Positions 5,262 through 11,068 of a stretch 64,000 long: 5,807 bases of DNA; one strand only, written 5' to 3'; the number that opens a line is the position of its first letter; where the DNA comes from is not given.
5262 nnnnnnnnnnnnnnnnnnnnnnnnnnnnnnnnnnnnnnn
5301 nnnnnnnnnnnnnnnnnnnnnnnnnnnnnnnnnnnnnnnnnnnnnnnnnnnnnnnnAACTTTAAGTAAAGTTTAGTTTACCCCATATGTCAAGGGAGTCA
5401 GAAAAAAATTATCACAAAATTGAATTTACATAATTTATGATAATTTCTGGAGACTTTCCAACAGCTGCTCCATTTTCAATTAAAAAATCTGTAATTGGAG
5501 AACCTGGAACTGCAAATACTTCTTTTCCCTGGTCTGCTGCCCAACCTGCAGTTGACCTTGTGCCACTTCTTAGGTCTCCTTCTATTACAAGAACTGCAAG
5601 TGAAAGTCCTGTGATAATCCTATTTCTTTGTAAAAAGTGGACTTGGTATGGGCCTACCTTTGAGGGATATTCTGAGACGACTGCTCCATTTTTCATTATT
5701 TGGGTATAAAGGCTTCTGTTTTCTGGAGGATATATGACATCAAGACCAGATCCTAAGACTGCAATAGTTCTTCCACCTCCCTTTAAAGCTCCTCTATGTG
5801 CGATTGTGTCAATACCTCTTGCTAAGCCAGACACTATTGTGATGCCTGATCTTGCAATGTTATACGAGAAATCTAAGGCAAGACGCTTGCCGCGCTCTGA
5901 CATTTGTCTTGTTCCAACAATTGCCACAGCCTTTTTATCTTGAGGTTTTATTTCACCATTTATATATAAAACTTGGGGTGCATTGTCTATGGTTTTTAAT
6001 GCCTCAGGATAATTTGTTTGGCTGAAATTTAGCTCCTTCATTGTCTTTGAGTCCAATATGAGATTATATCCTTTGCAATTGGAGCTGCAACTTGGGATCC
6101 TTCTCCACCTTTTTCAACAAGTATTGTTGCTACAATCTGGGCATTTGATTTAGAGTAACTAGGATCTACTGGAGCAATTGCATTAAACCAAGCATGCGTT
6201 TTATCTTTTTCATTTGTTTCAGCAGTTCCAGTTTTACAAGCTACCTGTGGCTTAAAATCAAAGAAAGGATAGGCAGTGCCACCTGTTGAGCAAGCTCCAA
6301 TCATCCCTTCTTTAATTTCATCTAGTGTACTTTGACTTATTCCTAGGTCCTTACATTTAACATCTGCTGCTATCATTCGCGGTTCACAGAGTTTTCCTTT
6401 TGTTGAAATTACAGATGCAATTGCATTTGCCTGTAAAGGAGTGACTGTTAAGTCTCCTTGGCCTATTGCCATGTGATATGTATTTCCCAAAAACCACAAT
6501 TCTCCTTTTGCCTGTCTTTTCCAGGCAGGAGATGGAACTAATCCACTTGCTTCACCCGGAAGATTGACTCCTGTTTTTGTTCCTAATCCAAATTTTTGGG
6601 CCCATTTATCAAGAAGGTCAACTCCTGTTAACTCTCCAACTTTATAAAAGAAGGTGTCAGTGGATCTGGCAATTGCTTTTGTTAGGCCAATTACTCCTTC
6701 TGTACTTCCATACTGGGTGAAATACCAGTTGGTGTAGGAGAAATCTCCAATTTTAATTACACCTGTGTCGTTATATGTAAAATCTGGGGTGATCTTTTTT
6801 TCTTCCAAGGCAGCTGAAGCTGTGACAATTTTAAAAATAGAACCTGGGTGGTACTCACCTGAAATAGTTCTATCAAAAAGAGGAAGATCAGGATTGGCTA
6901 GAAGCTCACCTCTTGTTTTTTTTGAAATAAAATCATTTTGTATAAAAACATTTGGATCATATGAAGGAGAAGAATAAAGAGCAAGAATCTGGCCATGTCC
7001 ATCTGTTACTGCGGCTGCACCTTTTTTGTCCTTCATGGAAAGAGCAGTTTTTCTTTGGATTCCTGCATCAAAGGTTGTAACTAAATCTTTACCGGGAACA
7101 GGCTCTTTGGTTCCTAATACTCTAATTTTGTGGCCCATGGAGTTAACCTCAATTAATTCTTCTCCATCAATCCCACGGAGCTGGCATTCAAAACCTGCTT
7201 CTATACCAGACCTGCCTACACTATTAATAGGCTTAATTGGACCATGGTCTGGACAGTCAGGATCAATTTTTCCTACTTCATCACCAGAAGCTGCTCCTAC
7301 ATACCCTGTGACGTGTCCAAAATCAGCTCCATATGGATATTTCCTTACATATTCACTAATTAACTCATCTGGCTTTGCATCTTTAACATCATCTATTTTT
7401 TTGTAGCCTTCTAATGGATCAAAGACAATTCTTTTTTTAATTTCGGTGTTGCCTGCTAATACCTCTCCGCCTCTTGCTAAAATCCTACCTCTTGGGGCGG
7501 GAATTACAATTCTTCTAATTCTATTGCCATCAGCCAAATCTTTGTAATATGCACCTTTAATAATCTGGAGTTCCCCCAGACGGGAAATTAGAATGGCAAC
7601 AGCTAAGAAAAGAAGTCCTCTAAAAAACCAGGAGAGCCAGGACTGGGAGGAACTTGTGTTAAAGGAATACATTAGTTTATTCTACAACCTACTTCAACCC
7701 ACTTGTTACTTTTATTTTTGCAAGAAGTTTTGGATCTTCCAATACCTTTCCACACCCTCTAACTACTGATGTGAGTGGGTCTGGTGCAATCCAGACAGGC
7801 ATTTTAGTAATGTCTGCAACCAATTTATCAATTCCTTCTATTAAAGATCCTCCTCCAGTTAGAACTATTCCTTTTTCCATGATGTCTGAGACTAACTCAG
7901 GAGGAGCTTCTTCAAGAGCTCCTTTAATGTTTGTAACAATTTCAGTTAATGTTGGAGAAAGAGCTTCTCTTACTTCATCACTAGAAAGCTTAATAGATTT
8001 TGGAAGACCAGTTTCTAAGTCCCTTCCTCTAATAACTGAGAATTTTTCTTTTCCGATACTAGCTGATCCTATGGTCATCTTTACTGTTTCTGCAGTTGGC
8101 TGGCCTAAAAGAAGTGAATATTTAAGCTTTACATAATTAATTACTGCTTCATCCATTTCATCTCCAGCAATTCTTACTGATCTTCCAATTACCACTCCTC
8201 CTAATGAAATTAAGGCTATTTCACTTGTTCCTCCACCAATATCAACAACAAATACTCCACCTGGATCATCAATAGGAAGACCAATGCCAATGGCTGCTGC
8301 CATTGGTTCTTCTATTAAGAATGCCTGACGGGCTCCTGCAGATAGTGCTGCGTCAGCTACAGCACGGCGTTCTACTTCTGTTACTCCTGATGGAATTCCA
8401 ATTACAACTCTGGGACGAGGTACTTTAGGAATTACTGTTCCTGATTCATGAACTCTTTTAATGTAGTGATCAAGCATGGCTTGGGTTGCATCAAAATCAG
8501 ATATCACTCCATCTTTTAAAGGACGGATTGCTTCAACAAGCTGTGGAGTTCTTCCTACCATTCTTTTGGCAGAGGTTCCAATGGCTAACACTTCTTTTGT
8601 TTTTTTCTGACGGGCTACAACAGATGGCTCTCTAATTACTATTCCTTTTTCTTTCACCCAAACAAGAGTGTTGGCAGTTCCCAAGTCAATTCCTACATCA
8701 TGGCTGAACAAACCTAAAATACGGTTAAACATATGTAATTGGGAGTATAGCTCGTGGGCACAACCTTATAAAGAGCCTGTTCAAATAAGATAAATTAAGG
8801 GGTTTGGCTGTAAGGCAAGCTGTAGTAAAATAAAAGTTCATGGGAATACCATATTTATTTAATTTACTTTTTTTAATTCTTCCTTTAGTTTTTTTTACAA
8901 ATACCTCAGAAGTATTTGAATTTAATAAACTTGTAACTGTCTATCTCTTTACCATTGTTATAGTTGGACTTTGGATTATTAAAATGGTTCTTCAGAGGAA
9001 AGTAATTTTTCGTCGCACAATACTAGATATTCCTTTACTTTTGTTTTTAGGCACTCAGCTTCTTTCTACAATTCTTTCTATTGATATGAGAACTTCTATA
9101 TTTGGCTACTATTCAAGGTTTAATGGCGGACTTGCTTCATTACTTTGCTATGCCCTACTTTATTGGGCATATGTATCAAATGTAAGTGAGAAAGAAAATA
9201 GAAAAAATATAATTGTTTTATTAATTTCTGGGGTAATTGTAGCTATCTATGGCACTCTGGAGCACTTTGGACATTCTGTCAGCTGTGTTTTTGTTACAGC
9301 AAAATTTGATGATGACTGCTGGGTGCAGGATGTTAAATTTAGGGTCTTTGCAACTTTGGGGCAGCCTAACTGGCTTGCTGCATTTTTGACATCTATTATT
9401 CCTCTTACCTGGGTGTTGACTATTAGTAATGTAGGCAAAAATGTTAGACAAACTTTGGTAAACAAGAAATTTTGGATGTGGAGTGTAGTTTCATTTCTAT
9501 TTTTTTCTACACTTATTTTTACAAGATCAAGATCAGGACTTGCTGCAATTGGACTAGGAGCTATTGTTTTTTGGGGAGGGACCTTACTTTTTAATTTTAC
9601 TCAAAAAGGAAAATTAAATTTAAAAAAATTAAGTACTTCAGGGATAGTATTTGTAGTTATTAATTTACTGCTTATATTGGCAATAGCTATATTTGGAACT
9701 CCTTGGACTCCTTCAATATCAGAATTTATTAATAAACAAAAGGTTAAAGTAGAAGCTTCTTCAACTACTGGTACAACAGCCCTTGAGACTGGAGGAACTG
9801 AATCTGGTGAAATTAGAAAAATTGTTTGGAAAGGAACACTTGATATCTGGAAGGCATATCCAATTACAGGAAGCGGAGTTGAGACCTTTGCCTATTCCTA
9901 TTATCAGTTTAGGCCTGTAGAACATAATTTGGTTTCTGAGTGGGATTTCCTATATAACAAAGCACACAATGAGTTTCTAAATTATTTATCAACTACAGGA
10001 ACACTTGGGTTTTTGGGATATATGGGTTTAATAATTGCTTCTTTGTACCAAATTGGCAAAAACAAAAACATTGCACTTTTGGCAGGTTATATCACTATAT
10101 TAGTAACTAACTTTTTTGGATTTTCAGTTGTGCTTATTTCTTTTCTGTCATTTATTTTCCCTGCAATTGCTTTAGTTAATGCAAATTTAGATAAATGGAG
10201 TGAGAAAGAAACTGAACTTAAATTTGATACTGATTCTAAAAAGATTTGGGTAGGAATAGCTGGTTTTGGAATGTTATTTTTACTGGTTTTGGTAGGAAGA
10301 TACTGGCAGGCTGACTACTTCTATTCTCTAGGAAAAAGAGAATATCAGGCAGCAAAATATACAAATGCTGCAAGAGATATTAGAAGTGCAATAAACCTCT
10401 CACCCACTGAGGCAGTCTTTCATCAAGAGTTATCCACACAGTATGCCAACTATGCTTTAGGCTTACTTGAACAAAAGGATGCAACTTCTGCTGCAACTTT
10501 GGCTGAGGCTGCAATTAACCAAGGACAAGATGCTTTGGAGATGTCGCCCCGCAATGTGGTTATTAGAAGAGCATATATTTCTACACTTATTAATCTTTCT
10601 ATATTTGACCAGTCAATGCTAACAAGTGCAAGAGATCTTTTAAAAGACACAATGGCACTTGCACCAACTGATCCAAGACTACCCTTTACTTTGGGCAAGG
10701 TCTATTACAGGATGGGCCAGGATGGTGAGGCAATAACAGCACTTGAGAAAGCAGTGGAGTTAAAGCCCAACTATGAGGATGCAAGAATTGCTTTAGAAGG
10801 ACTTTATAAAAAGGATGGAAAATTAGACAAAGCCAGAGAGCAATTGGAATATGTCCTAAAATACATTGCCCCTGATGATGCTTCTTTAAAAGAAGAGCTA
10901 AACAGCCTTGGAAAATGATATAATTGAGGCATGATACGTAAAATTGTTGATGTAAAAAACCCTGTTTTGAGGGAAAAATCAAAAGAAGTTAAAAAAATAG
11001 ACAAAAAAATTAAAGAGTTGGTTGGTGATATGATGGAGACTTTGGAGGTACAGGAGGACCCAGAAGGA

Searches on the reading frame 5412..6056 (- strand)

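Call 57: search_protein_families(library=ncbifam, proteins=[window:5412-6056:-], max_evalue=0.0001)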
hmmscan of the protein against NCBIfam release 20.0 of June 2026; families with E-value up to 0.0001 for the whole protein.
window:5412-6056:- (214 aa): 3 families
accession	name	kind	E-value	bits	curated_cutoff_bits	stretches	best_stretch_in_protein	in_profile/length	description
TIGR00732.1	dprA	equivalog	7.6e-66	221.5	191.15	1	6-204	9-214/220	DNA-processing protein DprA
NF008007.0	PRK10736.1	equivalog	1.1e-60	205.8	495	1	9-212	75-285/374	DNA-protecting protein DprA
TIGR00725.1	TIGR00725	hypoth_equivalog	1.6e-05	24.4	106.9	0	43-102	3-62/159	TIGR00725 family protein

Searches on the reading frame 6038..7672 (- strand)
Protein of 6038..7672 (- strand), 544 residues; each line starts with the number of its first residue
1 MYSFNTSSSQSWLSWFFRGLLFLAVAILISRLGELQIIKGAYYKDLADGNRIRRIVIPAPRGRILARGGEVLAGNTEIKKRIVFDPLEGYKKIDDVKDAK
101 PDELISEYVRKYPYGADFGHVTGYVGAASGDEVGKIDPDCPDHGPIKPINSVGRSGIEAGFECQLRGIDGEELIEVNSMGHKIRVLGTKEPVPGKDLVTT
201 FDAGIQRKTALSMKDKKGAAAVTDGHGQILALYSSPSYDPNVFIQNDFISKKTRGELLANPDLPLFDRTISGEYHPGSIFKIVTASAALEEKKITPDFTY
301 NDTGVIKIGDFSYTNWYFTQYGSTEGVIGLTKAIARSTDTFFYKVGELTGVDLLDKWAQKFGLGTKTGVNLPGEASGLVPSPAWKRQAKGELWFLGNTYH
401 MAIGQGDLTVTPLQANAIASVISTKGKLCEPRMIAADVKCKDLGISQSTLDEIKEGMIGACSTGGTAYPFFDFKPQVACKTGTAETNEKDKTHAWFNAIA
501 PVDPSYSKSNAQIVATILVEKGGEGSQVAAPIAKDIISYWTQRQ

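Call 57: search_protein_families(library=ncbifam, proteins=[window:6038-7672:-], max_evalue=0.0001)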
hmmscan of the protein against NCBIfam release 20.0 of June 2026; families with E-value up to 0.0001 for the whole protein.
window:6038-7672:- (544 aa): 17 families
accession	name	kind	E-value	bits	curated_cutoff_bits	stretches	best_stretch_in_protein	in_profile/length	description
TIGR03423.1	pbp2_mrdA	equivalog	2.1e-135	452.6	455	2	105-542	141-592/593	penicillin-binding protein 2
NF008061.0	PRK10795.1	equivalog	1.6e-69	235.1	962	1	109-536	164-608/634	peptidoglycan DD-transpeptidase MrdA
NF051842.1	PBP4_5_Efaec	equivalog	2.2e-50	171.8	700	1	105-538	250-663/668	penicillin-binding protein PBP4(5)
TIGR02214.1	spoVD_pbp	equivalog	1.3e-45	155.9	688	2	153-537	167-551/636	stage V sporulation protein D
NF000237.1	MECA_PBP2A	equivalog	4e-28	98.1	750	1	109-519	240-633/668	PBP2a family beta-lactam-resistant peptidoglycan transpeptidase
NF000407.1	MECC_PBP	exception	1.8e-25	89.3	1500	1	109-517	237-628/665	PBP2a family beta-lactam-resistant peptidoglycan transpeptidase MecC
NF000410.1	MECA1_pure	exception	4.9e-25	87.7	1480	1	109-519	239-631/666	PBP2a family beta-lactam-resistant peptidoglycan transpeptidase MecA1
NF000406.1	MECB_PBP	exception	6.8e-25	87.5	1450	1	81-488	207-610/674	PBP2a family beta-lactam-resistant peptidoglycan transpeptidase MecB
NF000408.1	MECA2_pure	exception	4e-24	84.8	1525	1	109-517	240-631/668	PBP2a family beta-lactam-resistant peptidoglycan transpeptidase MecA2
NF000409.1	MECA_pure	exception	1.3e-23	83.4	1490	1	84-492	211-609/668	PBP2a family beta-lactam-resistant peptidoglycan transpeptidase MecA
NF033378.1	MECD_PBP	exception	1.5e-23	83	1450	1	80-487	209-612/678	PBP2a family beta-lactam-resistant peptidoglycan transpeptidase MecD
NF038278.1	strep_PBP2B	exception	9.7e-20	70.6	975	1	152-542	262-676/678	penicillin-binding protein PBP2B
NF053573.1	PBP2_PenA_Neis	exception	2.5e-19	69.3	1105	1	149-538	184-558/572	peptidoglycan D,D-transpeptidase PBP2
NF038271.1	strep_PBP2X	exception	3e-16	58.8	1050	1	152-436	212-482/750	penicillin-binding protein PBP2X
NF011685.0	PRK15105.1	subfamily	1.6e-12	46.8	737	1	149-491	184-505/588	peptidoglycan glycosyltransferase FtsI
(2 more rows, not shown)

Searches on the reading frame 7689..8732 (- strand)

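Call 57: search_protein_families(library=ncbifam, proteins=[window:7689-8732:-], max_evalue=0.0001)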
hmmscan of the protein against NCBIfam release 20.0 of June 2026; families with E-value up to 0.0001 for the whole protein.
window:7689-8732:- (347 aa): 18 families
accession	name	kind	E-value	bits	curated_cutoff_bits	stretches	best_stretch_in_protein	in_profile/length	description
NF010539.0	PRK13927.1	subfamily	2.9e-142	473.5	293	1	6-339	2-334/339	rod shape-determining protein MreB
TIGR00904.1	mreB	subfamily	8.7e-134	445.8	365.75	1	9-336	1-331/334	MreB/Mrl family cell shape determining protein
NF010540.1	PRK13929.1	exception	1.7e-118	395.5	515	1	10-333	4-326/334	rod-share determining protein MreBH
NF053558.1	BeeR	equivalog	6.7e-21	74.6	530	1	13-305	3-304/349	BeeR family actin-like protein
NF040964.1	MamK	subfamily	7.5e-20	71.2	400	1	13-320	3-308/335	MamK family actin-like protein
TIGR01991.1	HscA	equivalog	4.7e-18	65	708.55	1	107-319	131-347/600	Fe-S protein assembly chaperone HscA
TIGR01174.1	ftsA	equivalog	8.2e-18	64.6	175.85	1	140-335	178-361/371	cell division protein FtsA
NF003520.0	PRK05183.1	subfamily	3.2e-17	62.2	620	1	108-319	152-367/621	Fe-S protein assembly chaperone HscA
NF009947.0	PRK13411.1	equivalog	1.3e-12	46.6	1002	1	109-203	136-236/662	molecular chaperone DnaK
TIGR02350.1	prok_dnaK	equivalog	2.2e-12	46.2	822.55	1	109-205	133-235/596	molecular chaperone DnaK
NF002399.0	PRK01433.1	equivalog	2.8e-12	46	743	1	108-327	143-350/595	Fe-S protein assembly chaperone HscA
NF001413.0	PRK00290.1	equivalog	3.2e-12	45.6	648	1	109-202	136-233/625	molecular chaperone DnaK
NF009946.0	PRK13410.1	equivalog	9.1e-11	40.7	1019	1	109-200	138-234/669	molecular chaperone DnaK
NF011660.0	PRK15080.1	equivalog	2.1e-10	40.3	182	1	71-184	63-167/277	ethanolamine utilization protein EutJ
TIGR02529.1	EutJ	subfamily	2.4e-09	37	152.1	1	70-204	29-154/239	ethanolamine utilization protein EutJ family protein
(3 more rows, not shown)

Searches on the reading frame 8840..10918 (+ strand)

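Call 57: search_protein_families(library=ncbifam, proteins=[window:8840-10918:+], max_evalue=0.0001)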
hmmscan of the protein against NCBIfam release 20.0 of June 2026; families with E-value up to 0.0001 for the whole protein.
window:8840-10918:+ (692 aa): 7 families
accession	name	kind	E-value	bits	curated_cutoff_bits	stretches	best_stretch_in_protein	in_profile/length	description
TIGR00947.1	2A73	equivalog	2.1e-10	40.2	366.4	1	32-404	39-364/425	IctB family putative bicarbonate transporter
NF040959.1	MamA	equivalog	3.1e-09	36.6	200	1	595-661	122-188/204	magnetosome protein MamA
TIGR02917.1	PEP_TPR_lipo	equivalog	3.4e-08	31.9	312.2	1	597-673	822-898/899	XrtA/PEP-CTERM system TPR-repeat protein PrsT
TIGR02552.1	LcrH_SycD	equivalog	1.2e-06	28.3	104.8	0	595-646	69-120/136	SycD/LcrH family type III secretion system chaperone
TIGR00540.1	TPR_hemY_coli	hypoth_equivalog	4.1e-06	25.8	142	1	538-667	267-380/385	heme biosynthesis-associated TPR protein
NF033920.0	C39_PA2778_fam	equivalog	2.6e-05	23.8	150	0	594-673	172-251/255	PA2778 family cysteine peptidase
TIGR02521.1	type_IV_pilW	equivalog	4.5e-05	23.1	154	1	617-670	36-89/234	type IV pilus biogenesis/stability protein PilW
